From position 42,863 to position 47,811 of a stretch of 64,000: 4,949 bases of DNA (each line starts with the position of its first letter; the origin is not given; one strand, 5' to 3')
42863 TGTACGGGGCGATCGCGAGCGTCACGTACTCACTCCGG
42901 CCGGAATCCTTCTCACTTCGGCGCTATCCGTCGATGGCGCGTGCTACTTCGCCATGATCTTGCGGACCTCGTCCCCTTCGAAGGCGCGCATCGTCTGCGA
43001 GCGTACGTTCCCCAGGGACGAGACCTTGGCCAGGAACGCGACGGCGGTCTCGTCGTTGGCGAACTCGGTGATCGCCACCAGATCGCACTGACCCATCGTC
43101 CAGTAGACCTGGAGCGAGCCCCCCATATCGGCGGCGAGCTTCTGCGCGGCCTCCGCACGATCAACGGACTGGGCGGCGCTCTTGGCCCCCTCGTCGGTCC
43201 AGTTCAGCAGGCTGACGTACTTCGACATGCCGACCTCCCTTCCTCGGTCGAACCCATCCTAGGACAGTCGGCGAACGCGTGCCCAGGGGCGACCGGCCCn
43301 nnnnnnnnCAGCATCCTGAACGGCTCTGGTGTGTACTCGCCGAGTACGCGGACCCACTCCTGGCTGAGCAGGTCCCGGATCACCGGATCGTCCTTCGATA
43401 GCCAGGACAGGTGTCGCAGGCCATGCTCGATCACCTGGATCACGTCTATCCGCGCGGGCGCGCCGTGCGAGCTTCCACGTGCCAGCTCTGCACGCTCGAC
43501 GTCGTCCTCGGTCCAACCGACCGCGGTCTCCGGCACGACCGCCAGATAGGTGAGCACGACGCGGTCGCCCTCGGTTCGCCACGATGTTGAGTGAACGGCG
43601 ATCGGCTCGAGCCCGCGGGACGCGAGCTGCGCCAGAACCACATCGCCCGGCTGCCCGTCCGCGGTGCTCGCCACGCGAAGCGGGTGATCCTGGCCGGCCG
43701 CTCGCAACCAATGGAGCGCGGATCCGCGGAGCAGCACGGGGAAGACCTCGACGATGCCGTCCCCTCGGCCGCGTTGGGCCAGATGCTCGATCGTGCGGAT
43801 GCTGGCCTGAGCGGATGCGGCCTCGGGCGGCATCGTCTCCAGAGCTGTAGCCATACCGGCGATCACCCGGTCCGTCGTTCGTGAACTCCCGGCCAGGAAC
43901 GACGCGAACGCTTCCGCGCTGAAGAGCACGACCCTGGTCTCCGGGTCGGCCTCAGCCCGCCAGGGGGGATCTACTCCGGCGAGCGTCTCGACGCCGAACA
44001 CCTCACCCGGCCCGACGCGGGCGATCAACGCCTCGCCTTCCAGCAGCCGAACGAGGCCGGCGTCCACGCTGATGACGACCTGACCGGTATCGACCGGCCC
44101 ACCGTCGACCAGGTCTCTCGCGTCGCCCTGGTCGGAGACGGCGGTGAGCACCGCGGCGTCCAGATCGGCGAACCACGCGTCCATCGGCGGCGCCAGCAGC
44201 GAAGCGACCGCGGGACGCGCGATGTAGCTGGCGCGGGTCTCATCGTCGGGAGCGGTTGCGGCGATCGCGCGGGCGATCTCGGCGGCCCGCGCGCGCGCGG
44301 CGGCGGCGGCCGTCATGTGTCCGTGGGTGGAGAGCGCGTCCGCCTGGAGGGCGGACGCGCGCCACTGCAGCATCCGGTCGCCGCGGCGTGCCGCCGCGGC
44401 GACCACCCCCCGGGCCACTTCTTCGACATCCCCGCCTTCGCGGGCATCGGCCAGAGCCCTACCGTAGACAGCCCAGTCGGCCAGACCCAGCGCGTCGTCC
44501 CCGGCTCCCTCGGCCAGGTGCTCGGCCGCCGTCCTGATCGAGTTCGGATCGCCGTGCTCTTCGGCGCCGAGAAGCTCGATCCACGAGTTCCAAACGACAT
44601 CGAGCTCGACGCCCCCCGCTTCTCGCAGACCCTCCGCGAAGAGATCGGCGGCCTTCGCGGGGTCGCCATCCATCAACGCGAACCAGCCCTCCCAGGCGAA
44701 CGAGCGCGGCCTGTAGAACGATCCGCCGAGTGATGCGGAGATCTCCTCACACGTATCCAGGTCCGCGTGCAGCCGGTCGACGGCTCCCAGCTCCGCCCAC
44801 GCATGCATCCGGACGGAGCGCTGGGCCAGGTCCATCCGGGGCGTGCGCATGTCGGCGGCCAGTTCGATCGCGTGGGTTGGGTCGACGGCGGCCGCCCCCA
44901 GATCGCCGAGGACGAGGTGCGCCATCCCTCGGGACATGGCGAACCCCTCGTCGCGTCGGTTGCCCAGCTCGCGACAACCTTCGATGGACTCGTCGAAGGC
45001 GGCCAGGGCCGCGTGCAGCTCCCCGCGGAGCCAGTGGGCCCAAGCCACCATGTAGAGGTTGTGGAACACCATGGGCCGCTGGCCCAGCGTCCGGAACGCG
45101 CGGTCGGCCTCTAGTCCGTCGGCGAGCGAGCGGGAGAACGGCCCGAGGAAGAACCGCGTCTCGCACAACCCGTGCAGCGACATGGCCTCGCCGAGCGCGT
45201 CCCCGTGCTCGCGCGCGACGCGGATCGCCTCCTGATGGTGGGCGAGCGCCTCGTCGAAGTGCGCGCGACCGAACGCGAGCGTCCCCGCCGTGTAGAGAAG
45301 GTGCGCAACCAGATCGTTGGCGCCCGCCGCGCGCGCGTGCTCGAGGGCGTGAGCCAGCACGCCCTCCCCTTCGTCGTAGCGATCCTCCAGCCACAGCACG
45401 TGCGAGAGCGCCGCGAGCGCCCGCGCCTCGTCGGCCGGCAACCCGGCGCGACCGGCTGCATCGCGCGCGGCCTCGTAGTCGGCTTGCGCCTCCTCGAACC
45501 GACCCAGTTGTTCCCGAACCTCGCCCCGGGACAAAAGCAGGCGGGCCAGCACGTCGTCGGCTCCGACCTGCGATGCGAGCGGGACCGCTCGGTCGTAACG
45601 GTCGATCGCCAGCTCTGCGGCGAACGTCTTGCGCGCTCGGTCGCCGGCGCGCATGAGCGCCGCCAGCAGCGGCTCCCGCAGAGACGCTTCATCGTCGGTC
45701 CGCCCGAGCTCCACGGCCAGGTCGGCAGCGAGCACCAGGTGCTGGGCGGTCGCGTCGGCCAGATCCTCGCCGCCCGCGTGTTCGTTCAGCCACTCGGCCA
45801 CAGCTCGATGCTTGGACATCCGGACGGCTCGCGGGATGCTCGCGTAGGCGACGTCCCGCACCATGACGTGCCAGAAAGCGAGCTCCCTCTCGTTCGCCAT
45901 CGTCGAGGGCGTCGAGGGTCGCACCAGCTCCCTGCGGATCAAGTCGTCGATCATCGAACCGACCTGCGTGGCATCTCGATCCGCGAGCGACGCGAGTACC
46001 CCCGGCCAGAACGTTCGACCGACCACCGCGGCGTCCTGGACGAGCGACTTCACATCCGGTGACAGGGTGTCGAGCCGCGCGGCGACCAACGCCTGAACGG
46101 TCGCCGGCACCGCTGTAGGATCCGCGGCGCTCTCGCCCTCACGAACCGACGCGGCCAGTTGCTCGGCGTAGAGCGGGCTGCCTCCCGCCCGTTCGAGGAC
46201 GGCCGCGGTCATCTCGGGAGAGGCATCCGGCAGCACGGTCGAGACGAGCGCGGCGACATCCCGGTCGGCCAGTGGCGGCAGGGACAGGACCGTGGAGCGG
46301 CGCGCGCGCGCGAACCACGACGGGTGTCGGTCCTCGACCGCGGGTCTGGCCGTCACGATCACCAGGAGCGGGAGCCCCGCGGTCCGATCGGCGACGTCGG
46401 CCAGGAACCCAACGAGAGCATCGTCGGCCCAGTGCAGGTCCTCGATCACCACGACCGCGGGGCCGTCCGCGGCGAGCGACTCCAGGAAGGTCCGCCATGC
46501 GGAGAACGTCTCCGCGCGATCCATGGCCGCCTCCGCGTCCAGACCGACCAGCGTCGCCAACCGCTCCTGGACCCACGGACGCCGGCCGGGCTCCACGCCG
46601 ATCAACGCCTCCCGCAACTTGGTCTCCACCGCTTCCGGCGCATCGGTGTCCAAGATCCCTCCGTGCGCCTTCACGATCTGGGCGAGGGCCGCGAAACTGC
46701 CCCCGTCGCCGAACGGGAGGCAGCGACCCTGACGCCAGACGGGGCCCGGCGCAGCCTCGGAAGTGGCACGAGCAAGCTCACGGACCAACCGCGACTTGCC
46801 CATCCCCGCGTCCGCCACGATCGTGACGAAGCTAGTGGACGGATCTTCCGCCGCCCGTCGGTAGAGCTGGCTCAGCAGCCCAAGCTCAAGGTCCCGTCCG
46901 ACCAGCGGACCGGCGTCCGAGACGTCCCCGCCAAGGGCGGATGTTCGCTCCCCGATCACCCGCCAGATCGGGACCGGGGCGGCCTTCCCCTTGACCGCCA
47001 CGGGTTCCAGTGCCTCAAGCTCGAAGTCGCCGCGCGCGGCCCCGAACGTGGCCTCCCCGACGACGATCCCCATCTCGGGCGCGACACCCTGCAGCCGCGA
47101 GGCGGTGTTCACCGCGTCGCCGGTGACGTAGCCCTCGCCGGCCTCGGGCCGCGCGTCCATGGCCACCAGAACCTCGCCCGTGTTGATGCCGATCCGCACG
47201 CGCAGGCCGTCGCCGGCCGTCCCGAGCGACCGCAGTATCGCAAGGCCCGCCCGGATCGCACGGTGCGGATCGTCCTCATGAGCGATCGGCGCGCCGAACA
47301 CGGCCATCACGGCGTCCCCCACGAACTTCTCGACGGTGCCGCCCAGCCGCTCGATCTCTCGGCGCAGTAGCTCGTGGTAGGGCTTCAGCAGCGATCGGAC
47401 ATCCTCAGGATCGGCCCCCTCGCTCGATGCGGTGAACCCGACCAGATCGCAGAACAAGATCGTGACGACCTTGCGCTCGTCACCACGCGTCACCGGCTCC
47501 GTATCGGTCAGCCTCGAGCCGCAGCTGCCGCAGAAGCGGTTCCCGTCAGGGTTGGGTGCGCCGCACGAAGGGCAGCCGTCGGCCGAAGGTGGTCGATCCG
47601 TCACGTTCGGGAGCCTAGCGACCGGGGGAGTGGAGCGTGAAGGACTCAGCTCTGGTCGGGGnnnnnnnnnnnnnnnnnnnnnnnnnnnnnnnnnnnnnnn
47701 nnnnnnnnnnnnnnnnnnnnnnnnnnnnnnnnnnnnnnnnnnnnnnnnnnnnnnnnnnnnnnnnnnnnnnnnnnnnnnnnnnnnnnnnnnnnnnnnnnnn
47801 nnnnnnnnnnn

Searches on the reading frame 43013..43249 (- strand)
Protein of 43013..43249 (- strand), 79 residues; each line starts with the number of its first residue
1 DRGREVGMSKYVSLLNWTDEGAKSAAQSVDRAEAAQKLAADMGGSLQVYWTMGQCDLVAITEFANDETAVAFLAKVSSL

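Call 15: search_protein_families(library=pfam, proteins=[window:43013-43249:-], max_evalue=0.01)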
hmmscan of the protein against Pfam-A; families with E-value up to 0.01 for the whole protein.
window:43013-43249:- (79 aa): 1 family
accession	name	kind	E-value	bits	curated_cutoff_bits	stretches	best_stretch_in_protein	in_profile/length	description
PF08734.17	GYD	-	4.5e-15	55.9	31.4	1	11-78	1-70/91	GYD domain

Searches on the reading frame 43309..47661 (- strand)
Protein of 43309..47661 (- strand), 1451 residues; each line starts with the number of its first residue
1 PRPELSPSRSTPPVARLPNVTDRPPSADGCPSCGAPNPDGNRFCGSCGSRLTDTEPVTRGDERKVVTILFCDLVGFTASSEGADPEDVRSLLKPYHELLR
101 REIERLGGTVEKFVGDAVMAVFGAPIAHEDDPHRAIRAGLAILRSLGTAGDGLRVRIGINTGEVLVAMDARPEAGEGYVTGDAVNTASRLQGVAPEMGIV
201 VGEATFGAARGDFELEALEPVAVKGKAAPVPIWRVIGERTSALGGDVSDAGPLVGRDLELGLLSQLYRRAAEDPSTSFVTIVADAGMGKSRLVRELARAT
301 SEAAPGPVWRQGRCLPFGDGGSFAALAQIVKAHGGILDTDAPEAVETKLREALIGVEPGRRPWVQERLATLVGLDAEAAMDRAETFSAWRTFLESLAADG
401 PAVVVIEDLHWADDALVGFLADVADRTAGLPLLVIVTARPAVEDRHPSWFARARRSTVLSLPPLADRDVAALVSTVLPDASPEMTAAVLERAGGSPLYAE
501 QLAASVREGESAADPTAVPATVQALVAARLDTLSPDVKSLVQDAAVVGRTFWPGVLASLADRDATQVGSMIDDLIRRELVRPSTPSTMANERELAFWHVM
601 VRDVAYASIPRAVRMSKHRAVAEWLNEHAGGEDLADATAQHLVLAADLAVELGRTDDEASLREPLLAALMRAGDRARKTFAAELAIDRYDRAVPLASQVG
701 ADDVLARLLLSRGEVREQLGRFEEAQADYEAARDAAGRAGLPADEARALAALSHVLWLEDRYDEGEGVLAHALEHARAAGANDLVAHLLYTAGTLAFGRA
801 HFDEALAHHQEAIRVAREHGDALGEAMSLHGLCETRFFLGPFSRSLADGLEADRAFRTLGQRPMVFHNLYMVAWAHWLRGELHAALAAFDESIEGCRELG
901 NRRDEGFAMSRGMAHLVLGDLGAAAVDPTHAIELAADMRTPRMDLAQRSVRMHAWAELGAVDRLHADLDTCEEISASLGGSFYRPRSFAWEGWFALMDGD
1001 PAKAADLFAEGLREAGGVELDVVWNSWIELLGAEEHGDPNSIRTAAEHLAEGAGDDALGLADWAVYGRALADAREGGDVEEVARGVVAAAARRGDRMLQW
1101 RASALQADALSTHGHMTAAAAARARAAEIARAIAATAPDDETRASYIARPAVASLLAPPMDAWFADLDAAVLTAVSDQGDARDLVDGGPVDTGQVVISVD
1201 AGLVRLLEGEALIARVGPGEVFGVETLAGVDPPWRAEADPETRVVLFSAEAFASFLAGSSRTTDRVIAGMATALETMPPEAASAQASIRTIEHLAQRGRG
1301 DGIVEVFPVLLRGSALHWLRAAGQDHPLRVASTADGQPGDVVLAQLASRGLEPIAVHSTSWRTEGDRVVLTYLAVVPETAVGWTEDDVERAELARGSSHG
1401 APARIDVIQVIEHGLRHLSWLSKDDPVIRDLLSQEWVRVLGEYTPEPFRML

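Call 13: search_protein_families(library=pfam, proteins=[window:43309-47661:-], max_evalue=0.01)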
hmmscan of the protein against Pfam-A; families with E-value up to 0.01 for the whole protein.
window:43309-47661:- (1451 aa): 12 families
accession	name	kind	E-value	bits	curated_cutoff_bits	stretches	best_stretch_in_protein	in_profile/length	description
PF00211.25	Guanylate_cyc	-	1.2e-19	71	21.9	1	64-227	7-174/183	Adenylate and Guanylate cyclase catalytic domain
PF13191.12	AAA_16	-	5.7e-19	69.7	32.6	1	252-435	1-167/167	AAA ATPase domain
PF13424.12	TPR_12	-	1.7e-09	38.2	30.1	2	745-818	2-77/77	Tetratricopeptide repeat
PF13240.11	Zn_Ribbon_1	-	6.7e-07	29.3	25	1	30-51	2-23/23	zinc-ribbon domain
PF12773.13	DZR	-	1.3e-05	25.7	27.3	1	30-52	1-23/45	Double zinc ribbon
PF00515.34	TPR_1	-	2.7e-05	24.2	27.8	0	706-732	1-27/34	Tetratricopeptide repeat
PF24463.1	DUF7577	-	4.1e-05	23.5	28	1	30-51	5-26/27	Domain of unknown function (DUF7577)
PF13401.12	AAA_22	-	0.00017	22.3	27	1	277-437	6-123/130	AAA domain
PF13181.12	TPR_8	-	0.00095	19.6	25.7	0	706-732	1-27/34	Tetratricopeptide repeat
PF07719.23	TPR_2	-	0.0011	19.3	27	0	706-733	1-28/34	Tetratricopeptide repeat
PF13248.11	Zn_ribbon_3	-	0.0044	16.9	27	1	30-51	5-26/26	zinc-ribbon domain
PF00027.35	cNMP_binding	-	0.0062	16.9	27.5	0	1199-1257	23-87/89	Cyclic nucleotide-binding domain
